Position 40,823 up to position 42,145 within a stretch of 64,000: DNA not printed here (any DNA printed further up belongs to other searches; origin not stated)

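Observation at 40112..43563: Lower-GC islet with a tripartite HigB / HTH-metallopeptidase / unknown-protein operon plus an orphan ORF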

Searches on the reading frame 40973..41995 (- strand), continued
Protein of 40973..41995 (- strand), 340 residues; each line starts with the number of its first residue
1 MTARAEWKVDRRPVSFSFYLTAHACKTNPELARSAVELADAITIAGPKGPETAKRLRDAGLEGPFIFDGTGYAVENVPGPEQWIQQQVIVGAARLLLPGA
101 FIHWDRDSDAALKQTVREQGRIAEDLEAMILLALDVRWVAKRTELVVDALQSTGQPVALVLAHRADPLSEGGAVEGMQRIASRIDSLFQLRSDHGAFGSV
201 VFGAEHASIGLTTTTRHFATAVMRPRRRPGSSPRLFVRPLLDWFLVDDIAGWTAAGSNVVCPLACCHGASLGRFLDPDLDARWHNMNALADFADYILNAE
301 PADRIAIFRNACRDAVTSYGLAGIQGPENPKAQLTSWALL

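Call 61: get_annotated_region(hit=H33, flank=4000)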
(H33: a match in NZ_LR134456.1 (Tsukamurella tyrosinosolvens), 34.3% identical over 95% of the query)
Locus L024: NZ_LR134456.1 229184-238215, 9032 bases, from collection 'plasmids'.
description: Tsukamurella tyrosinosolvens strain NCTC13231 plasmid 14, complete sequence
organism: Tsukamurella tyrosinosolvens (NCBI taxid 57704)
taxonomy: Bacteria; Actinomycetota; Actinomycetes; Mycobacteriales; Tsukamurellaceae; Tsukamurella; Tsukamurella tyrosinosolvens
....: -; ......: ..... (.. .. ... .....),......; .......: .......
typing (MOB-suite, as given by PLSDB): non-mobilizable; replicon rep_cluster_235
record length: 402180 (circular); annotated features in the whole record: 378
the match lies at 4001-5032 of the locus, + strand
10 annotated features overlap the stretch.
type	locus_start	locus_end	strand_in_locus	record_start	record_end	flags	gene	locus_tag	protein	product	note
CDS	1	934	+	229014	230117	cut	-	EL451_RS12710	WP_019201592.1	AAA family ATPase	-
CDS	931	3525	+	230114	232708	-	-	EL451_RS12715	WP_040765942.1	TniQ family protein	-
CDS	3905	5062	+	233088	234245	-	-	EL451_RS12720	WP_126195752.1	hypothetical protein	-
CDS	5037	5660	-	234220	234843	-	-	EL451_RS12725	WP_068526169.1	hypothetical protein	-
CDS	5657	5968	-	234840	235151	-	-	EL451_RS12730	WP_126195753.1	AbrB/MazE/SpoVT family DNA-binding domain-containing protein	-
CDS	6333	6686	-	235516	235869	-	-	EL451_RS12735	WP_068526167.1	Rv2640c family ArsR-like transcriptional regulator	-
CDS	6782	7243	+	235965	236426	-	-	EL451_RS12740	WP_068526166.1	ArsI/CadI family heavy metal resistance metalloenzyme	-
CDS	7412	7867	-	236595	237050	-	-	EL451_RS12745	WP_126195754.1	hypothetical protein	-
CDS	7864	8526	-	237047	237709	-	merB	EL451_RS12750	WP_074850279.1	organomercurial lyase MerB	GO:0018942 - organometal metabolic process [Evidence IEA]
CDS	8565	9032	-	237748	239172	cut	merA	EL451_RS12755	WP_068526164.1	mercury(II) reductase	-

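Call 62: get_annotated_region(hit=H34, flank=4000)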
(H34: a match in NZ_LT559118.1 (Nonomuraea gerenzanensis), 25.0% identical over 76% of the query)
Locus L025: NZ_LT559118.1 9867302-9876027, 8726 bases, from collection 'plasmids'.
description: Nonomuraea gerenzanensis isolate nono1 plasmid I, complete sequence
organism: Nonomuraea gerenzanensis (NCBI taxid 93944)
taxonomy: Bacteria; Actinomycetota; Actinomycetes; Streptosporangiales; Streptosporangiaceae; Nonomuraea; Nonomuraea gerenzanensis
host: -; source: -; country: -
typing (MOB-suite, as given by PLSDB): non-mobilizable
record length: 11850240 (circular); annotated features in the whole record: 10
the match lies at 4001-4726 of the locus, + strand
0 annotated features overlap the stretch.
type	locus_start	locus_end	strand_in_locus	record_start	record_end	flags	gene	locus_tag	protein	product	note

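Call 63: find_related_loci(query=A1, collection=viral_contigs, flank=5000)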
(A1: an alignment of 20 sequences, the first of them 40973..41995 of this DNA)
Query A1 (340 aa) in viral_contigs; peptide patterns used: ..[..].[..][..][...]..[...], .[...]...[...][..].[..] (x = any residue, [..] = any of these).
40 stretches matched a pattern, but none encodes a relative of the query by tblastn (E <= 1e-3).

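Call 70: find_encoding_contigs(protein=P0251, flank=4000, max_places=3)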
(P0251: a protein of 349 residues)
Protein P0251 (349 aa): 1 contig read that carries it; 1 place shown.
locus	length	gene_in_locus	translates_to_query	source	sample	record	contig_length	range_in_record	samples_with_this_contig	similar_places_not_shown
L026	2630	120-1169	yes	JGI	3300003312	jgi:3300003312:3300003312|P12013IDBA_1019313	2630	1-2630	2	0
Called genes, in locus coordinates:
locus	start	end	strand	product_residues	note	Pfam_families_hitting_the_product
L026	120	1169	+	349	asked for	-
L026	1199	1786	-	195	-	-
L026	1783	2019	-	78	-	PF12844:HTH_19 (weak), PF13560:HTH_31, PF13413:HTH_25 (weak), PF13443:HTH_26 (weak), PF01381:HTH_3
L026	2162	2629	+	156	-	?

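Call 71: find_encoding_contigs(protein=P0343, flank=4000, max_places=3)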
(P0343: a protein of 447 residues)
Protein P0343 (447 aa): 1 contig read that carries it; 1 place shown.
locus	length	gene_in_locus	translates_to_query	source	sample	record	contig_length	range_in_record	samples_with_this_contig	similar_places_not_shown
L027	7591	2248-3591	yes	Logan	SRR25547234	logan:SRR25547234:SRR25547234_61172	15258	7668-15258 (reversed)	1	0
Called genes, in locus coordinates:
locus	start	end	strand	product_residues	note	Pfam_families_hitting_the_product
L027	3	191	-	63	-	?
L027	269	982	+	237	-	-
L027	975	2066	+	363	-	PF01381:HTH_3, PF13560:HTH_31 (weak), PF06114:Peptidase_M78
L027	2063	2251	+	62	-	-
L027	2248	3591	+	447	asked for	-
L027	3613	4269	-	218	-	-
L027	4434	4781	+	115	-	-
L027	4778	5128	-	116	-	-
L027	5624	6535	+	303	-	-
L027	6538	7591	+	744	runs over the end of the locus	PF00665:rve (faint)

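Call 72: find_encoding_contigs(protein=P0258, flank=4000, max_places=2)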
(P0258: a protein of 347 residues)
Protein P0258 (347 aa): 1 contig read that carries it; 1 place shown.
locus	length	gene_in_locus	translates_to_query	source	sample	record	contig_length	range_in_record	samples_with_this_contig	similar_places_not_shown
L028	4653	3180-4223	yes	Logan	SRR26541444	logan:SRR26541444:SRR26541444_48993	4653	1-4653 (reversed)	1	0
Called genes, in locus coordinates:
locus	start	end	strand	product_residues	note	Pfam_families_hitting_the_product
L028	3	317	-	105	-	?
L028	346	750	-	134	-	-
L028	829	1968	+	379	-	PF18143:HAD_SAK_2 (faint)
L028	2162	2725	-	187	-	PF06114:Peptidase_M78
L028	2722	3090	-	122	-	-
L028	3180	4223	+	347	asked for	-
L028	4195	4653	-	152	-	?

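Call 73: find_encoding_contigs(protein=P0300, flank=4000, max_places=2)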
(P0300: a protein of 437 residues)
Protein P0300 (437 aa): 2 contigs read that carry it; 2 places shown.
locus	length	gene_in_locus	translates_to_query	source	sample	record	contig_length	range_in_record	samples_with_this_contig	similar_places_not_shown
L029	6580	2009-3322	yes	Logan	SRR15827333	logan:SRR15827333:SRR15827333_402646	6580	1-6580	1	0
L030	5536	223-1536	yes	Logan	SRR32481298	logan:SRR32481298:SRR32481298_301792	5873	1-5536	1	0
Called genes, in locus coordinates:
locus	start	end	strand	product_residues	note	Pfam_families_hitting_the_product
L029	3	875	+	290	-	?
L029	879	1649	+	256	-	-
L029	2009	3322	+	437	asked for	-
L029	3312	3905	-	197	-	-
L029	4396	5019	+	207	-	-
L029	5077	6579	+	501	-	?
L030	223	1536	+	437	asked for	-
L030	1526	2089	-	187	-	-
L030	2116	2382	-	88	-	-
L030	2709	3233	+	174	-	-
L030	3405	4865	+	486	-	-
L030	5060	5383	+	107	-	-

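Call 74: find_encoding_contigs(protein=P0319, flank=4000, max_places=2)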
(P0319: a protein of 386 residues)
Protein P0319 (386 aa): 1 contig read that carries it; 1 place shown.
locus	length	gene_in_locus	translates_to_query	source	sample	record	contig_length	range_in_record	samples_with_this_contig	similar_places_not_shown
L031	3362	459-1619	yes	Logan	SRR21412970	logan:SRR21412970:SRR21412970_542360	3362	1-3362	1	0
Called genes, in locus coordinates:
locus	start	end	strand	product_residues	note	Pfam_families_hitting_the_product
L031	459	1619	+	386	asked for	-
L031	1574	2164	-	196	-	-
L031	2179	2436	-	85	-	PF01381:HTH_3 (weak), PF13560:HTH_31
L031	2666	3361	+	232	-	?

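Call 75: find_encoding_contigs(protein=P0324, flank=4000, max_places=2)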
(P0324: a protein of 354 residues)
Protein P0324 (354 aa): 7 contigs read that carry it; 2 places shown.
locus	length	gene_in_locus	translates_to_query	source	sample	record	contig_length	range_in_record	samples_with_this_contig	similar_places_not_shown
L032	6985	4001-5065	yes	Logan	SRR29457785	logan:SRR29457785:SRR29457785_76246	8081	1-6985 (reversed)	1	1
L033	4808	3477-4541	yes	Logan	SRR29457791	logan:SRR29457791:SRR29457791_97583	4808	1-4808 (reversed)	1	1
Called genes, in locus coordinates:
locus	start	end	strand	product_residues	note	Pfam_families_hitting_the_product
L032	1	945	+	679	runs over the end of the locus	?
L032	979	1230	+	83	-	-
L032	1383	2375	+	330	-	-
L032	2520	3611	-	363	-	PF01381:HTH_3, PF06114:Peptidase_M78 (faint)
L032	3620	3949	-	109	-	PF05015:HigB-like_toxin (weak)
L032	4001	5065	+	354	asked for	-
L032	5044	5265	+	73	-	-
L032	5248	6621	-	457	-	PF00589:Phage_integrase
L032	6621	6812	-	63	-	PF13384:HTH_23 (weak), PF12728:HTH_17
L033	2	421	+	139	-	?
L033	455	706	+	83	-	-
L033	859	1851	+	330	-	-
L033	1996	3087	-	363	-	PF01381:HTH_3, PF06114:Peptidase_M78 (faint)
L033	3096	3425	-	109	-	PF05015:HigB-like_toxin (weak)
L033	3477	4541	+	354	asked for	-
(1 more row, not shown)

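Call 80: search_protein_families(library=padloc, alignment_id=A5, max_evalue=1)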
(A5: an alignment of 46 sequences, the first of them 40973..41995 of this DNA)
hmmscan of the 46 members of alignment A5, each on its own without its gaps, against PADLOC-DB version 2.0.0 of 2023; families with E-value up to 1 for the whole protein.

A. member 1, window:40973-41995:- (340 aa): 0 families

B. families by the number of members that match (of 46 scanned): 4 families
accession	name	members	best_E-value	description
PDLC02807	DpdA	1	0.0037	DpdA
PDLC04053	PD-T4-6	1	0.0095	-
PDLC04042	PD-T4-6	1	0.013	-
PDLC04061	PD-T4-6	1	0.036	-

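Call 81: search_protein_families(library=padloc, proteins=[L024:5037-5660:-, L021:4337-4948:-, L026:1199-1786:-, L027:3613-4269:-, L029:3312-3905:-, L031:1574-2164:-, L027:269-982:+, L027:975-2066:+, L032:2520-3611:-, L032:3620-3949:-], max_evalue=0.1)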
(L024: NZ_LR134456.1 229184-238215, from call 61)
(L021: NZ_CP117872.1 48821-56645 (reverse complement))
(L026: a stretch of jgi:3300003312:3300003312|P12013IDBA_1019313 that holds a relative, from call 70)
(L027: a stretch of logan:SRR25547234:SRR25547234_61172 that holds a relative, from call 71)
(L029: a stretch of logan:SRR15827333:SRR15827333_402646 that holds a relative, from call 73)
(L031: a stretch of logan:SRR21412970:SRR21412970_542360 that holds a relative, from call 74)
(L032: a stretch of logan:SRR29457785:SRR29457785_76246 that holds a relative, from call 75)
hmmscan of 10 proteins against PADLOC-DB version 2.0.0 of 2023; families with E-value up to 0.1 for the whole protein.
L024:5037-5660:- (207 aa): 1 family
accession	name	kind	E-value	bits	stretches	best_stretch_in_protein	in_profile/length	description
PDLC02325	AbiEii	-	0.046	12.2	1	149-195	31-76/102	AbiEii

L021:4337-4948:- (203 aa): 0 families

L026:1199-1786:- (195 aa): 0 families

L027:3613-4269:- (218 aa): 0 families

L029:3312-3905:- (197 aa): 0 families

L031:1574-2164:- (196 aa): 0 families

L027:269-982:+ (237 aa): 0 families

L027:975-2066:+ (363 aa): 24 families
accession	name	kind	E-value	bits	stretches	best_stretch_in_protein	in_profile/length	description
PDLC03949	RmrA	-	8.4e-56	187.4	1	7-333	4-320/363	-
PDLC03951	RmrA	-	8.8e-52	174.4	1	7-337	10-347/400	-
PDLC03953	RmrA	-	2.9e-50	169.6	1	7-326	7-332/373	-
PDLC03948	RmrA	-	6.2e-48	161.6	1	13-332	16-346/397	-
PDLC03955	RmrA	-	3.5e-47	159.4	1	6-338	21-349/371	-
PDLC03946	RmrA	-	2.9e-44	149.3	1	10-332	7-321/357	-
PDLC03947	RmrA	-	2.8e-43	146.2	1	7-330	13-345/383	-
PDLC03952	RmrA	-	2.2e-41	140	1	8-334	25-363/395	-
PDLC03954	RmrA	-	4.6e-39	132.4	1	5-337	10-352/380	-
PDLC03943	RmrA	-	5.3e-37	125.7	1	11-334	8-331/370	-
PDLC03944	RmrA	-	7.1e-37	125.4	1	14-302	15-308/384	-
PDLC03956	RmrA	-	1.1e-31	108.3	1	19-327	22-338/399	-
PDLC03945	RmrA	-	2e-30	104.3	1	134-334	143-352/394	-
PDLC03950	RmrA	-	5e-30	102.7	1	14-334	11-335/369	-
PDLC04141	capP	-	1.2e-14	52.5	1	187-279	52-155/242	capP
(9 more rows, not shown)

L032:2520-3611:- (363 aa): 16 families
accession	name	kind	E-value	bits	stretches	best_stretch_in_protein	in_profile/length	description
PDLC03982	PD-Lambda-2_B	-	3.9e-30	103.4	1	87-358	119-387/402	-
PDLC03953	RmrA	-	4.6e-08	30.7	2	17-77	7-67/373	-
PDLC03947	RmrA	-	3.4e-07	27.4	1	232-312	182-254/383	-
PDLC04141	capP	-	1.7e-06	25.7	1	252-309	60-113/242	capP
PDLC03949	RmrA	-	4.5e-06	23.8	1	244-332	175-250/363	-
PDLC03952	RmrA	-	6.5e-06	23.2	1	254-313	215-267/395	-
PDLC03954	RmrA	-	7.6e-05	19.8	1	242-308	191-251/380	-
PDLC03944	RmrA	-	8.2e-05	19.8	1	260-309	200-243/384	-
PDLC03945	RmrA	-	0.00011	19.5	1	239-316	188-258/394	-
PDLC03946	RmrA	-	0.00031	17.6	1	243-332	175-252/357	-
PDLC03948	RmrA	-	0.00079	16.4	1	236-309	184-251/397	-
PDLC04775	PDC-M69A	-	0.004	15.7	1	17-55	9-47/113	-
PDLC03951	RmrA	-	0.0051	13.8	1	231-312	176-250/400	-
PDLC03950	RmrA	-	0.0098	12.9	1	244-309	182-239/369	-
PDLC02926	HTH_VI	-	0.017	13.3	0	25-58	11-44/92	-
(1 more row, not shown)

L032:3620-3949:- (109 aa): 0 families

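Call 82: search_protein_families(library=ncbifam, alignment_id=A5, max_evalue=1)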
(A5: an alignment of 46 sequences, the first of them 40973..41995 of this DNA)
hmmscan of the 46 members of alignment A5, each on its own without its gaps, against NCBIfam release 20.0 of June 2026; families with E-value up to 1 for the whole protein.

A. member 1, window:40973-41995:- (340 aa): 0 families

B. families by the number of members that match (of 46 scanned): 12 families
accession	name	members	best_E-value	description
TIGR04243.1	nodulat_NodB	1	0.0087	chitooligosaccharide deacetylase NodB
TIGR01358.1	DAHP_synth_II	1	0.035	class II 3-deoxy-7-phosphoheptulonate synthase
NF040857.1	condensinMksB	1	0.043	Mks condensin complex protein MksB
TIGR02605.1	CxxC_CxxC_SSSS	1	0.06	FmdB family zinc ribbon protein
NF042980.1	EthbenzDh_ebdC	1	0.067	ethylbenzene dehydrogenase subunit gamma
NF002828.0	PRK03003.1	1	0.1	ribosome biogenesis GTPase Der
NF052553.1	LyOrLpactfOlsABRUA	1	0.15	lyso-ornithine lipid O-acyltransferase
NF002463.0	PRK01683.1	1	0.16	trans-aconitate 2-methyltransferase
NF041059.1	DpdA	1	0.17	tRNA-guanine transglycosylase DpdA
NF041270.1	bla_Bcer_III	1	0.18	class A beta-lactamase BlaIII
NF003079.0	PRK04005.1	1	0.2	50S ribosomal protein L18e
TIGR03797.1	NHLM_micro_ABC2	1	0.2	NHLP bacteriocin export ABC transporter permease/ATPase subunit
